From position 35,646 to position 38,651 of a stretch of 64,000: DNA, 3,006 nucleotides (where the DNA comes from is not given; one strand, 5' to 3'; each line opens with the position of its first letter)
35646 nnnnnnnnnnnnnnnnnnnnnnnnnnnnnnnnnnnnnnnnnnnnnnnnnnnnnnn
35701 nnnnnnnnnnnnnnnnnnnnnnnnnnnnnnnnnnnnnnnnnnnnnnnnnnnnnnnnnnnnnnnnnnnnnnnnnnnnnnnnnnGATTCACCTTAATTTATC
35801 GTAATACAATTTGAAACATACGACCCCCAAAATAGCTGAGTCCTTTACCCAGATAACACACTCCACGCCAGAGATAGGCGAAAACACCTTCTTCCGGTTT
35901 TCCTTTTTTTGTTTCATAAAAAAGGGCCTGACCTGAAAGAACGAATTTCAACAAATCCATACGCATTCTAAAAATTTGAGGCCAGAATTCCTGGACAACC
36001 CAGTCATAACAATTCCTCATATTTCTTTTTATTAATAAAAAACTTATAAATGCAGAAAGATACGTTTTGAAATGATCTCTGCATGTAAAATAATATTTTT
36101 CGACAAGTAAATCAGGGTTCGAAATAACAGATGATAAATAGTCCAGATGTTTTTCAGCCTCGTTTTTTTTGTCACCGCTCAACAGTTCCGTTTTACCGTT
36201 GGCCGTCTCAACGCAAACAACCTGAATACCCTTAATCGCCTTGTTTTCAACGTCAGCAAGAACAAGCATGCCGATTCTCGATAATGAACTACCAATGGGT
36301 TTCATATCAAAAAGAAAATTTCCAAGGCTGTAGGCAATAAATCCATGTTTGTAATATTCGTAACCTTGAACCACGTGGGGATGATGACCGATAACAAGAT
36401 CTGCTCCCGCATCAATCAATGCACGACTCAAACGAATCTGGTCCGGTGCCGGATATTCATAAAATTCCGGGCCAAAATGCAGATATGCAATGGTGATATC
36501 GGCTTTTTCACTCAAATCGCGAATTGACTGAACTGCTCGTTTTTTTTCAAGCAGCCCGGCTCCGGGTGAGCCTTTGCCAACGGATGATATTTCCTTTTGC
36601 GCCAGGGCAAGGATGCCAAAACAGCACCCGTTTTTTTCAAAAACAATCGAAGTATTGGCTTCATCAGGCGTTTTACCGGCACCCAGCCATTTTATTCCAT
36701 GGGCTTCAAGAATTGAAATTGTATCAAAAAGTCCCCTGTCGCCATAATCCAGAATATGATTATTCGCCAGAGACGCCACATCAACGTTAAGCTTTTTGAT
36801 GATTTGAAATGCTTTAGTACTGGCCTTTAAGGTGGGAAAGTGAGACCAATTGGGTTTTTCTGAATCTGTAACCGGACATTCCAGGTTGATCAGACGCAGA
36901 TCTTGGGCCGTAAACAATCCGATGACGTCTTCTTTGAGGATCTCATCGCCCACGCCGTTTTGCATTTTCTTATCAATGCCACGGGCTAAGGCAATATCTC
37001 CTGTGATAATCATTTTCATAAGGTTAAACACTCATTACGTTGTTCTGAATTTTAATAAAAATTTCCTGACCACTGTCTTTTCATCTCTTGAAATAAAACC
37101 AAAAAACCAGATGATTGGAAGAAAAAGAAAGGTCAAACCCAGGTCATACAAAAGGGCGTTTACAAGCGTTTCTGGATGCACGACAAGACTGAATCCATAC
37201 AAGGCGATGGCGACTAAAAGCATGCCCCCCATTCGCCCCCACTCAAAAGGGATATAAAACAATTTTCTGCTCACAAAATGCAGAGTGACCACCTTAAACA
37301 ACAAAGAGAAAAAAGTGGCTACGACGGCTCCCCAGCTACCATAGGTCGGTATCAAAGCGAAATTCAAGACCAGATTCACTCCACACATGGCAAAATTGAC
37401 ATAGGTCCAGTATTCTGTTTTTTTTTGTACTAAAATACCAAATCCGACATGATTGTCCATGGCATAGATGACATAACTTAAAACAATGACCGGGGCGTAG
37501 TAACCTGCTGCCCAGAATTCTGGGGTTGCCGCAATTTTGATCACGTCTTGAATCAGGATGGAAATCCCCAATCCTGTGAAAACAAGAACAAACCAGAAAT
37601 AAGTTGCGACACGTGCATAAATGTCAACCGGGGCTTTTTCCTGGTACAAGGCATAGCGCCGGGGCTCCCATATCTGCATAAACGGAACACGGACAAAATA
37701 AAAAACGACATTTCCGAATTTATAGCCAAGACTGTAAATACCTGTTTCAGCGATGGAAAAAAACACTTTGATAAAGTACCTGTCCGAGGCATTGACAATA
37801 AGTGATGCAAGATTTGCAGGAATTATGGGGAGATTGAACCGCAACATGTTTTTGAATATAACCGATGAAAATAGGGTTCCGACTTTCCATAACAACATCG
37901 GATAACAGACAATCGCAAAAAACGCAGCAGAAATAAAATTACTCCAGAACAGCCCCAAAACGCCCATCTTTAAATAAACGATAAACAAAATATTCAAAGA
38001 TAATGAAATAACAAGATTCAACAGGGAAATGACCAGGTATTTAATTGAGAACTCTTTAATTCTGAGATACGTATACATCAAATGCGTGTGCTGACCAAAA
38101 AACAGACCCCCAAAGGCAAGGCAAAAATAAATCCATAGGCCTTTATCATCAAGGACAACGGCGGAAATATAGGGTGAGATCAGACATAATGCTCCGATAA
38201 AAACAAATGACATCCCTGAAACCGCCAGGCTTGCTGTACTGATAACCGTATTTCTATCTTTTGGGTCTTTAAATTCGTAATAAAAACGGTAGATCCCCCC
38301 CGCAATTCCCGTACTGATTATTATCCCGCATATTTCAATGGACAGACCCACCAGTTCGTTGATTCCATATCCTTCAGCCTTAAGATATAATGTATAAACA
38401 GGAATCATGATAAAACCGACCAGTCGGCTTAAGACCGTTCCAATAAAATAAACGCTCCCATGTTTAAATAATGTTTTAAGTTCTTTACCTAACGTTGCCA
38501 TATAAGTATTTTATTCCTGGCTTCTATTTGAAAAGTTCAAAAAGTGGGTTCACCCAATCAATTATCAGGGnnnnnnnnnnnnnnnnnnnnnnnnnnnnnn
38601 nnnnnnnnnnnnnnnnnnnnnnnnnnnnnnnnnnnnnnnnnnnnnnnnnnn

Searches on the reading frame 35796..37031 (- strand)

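Call 8: search_protein_families(library=ncbifam, proteins=[window:35796-37031:-], max_evalue=0.00001)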
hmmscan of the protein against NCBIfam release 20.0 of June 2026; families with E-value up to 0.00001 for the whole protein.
window:35796-37031:- (411 aa): 1 family
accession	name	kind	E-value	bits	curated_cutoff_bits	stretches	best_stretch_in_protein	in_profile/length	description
NF038314.1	epimerase_MslH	equivalog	1.4e-15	56.6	700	1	190-240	266-316/439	lasso peptide C-terminal Trp epimerase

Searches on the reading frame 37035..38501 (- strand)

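Call 7: search_protein_families(library=ncbifam, proteins=[window:37035-38501:-], max_evalue=0.00001)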
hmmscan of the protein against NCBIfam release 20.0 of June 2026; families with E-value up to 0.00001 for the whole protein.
window:37035-38501:- (488 aa): 1 family
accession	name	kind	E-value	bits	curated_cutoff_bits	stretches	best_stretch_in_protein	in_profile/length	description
NF050818.1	PolSacchBiosHfsF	equivalog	2.8e-06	26.6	700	0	21-427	12-419/468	polysaccharide biosynthesis protein HfsF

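Call 81: search_protein_families(library=pfam, proteins=[window:37035-38501:-], max_evalue=0.001)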
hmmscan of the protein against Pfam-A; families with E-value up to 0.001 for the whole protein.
window:37035-38501:- (488 aa): 2 families
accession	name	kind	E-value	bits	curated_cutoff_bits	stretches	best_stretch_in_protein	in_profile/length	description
PF01943.22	Polysacc_synt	-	1.3e-13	51.5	28.2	1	13-276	3-264/274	Polysaccharide biosynthesis protein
PF13440.11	Polysacc_synt_3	-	1.6e-09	37.9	23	1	45-280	11-238/293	Polysaccharide biosynthesis protein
